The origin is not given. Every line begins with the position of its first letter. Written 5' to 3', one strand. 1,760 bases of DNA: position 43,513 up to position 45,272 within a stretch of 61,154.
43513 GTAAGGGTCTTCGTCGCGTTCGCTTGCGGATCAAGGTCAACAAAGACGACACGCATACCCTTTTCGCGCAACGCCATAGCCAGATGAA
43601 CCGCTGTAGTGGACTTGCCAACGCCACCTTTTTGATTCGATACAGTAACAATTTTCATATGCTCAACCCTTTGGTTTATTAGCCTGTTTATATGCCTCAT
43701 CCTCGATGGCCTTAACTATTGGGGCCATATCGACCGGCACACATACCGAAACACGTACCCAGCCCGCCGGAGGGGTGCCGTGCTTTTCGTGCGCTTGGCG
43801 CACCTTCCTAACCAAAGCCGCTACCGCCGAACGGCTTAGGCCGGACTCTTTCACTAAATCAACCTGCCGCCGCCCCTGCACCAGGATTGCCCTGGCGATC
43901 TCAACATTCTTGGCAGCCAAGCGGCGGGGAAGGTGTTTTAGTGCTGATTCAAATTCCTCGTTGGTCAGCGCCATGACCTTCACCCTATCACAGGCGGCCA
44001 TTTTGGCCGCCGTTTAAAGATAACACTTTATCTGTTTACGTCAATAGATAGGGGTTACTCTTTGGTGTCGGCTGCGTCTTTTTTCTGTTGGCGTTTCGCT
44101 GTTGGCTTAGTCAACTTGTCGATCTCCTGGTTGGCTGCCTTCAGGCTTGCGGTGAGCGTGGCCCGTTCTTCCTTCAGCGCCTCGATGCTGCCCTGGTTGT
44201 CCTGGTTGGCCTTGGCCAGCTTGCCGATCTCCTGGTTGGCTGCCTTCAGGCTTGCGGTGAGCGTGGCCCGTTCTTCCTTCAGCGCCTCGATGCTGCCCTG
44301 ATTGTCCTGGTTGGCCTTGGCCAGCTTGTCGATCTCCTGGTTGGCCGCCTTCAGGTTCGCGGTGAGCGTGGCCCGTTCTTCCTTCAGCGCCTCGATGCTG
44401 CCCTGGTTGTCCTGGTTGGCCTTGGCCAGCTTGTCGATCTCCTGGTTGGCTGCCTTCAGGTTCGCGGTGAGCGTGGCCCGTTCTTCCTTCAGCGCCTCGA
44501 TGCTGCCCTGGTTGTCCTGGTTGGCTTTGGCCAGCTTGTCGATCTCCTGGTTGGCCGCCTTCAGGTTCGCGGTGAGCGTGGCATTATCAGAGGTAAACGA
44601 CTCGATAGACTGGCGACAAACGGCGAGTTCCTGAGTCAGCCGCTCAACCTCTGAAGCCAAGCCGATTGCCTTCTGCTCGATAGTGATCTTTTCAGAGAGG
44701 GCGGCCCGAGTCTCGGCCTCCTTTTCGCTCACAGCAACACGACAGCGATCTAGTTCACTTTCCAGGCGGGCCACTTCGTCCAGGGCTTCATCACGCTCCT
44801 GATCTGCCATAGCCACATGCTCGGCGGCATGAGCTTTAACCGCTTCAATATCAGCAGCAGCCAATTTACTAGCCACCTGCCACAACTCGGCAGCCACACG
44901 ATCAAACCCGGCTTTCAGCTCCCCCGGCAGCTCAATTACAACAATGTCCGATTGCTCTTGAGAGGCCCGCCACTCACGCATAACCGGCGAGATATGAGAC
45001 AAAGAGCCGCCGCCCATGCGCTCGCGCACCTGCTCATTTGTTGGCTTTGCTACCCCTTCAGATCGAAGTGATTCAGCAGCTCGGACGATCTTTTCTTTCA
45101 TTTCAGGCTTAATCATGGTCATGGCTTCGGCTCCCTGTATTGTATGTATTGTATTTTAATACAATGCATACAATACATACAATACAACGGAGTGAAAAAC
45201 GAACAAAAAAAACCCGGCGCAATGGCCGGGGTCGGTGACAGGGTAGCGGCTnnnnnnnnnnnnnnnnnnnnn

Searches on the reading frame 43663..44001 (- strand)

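Call 4: search_protein_families(library=pfam, proteins=[window:43663-44001:-], max_evalue=0.1)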
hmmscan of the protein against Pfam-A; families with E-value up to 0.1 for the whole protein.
window:43663-44001:- (112 aa): 3 families
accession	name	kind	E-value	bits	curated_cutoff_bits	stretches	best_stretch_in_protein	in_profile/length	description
PF16509.11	KORA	-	3e-25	88.7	26.7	1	12-98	1-84/84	TrfB plasmid transcriptional repressor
PF13518.12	HTH_28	-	0.046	14.3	25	0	34-69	4-38/52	Helix-turn-helix domain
PF23432.1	DUF7118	-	0.08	12.5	27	1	13-73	73-134/357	Domain of unknown function (DUF7118)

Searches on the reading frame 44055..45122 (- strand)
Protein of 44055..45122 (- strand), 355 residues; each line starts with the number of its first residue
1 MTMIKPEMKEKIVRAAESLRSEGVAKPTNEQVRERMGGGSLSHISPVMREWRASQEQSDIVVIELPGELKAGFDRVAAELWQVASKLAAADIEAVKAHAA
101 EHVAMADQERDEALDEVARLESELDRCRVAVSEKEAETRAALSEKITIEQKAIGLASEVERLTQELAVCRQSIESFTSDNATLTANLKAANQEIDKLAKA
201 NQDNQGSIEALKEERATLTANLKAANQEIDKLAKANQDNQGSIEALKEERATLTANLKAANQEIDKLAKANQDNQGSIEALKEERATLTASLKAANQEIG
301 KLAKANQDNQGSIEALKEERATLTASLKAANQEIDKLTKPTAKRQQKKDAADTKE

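Call 4: search_protein_families(library=pfam, proteins=[window:44055-45122:-], max_evalue=0.1)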
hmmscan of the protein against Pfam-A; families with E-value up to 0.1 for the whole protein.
window:44055-45122:- (355 aa): 31 families (the best 25 are shown)
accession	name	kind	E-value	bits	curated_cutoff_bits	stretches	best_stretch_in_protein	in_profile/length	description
PF11740.13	KfrA_N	-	4.1e-20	73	26.1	1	9-124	2-113/113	Plasmid replication region DNA-binding N-term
PF10473.14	CENP-F_leu_zip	-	1.1e-12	48.7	34.5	4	149-260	16-127/140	Leucine-rich repeats of kinetochore protein Cenp-F/LEK1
PF08614.16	ATG16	-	3.5e-10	40.8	33.7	2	114-273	28-183/200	Autophagy protein 16 (ATG16)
PF13851.11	GAS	-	7.9e-06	25.8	32.3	2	157-264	33-136/200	Growth-arrest specific micro-tubule binding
PF07888.16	CALCOCO1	-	5.8e-05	22.6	36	1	113-349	35-268/496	Calcium binding and coiled-coil domain (CALCOCO1) like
PF08647.16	BRE1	-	0.00017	22.1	27.9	1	120-214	1-95/95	BRE1 E3 ubiquitin ligase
PF11932.13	DUF3450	-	0.00019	21.3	32.6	3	182-261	14-92/241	Protein of unknown function (DUF3450)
PF09748.14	Med10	-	0.00023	21.5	23.3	0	194-227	78-111/119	Transcription factor subunit Med10 of Mediator complex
PF13870.11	CCDC113_CCDC96_CC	-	0.00023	21.4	31.6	2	244-341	45-142/177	CCDC113/CCDC96, coiled-coil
PF17675.6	APG6_N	-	0.00044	21.1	45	1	156-238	15-99/132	Apg6 coiled-coil region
PF24319.2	DUF7491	-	0.00055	20.6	30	1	150-218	21-89/90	Coiled-coil region of unknown function (DUF7491)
PF11559.13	ADIP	-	0.0017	18.9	34.3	0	196-273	42-119/151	Afadin- and alpha -actinin-Binding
PF12325.13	TMF_TATA_bd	-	0.0019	18.8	29.1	0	157-225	12-76/115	TATA element modulatory factor 1 TATA binding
PF00992.25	Troponin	-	0.0053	17.5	26.2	0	243-277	60-94/134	Troponin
PF03533.19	SPO11_like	-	0.0057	17.1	24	0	209-228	13-32/43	SPO11 homologue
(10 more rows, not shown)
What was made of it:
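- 44055..45122 (-): kfrA, DNA-binding coiled-coil partner of KfrC (context). PF11740 at E 4.1e-20 (call 4).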
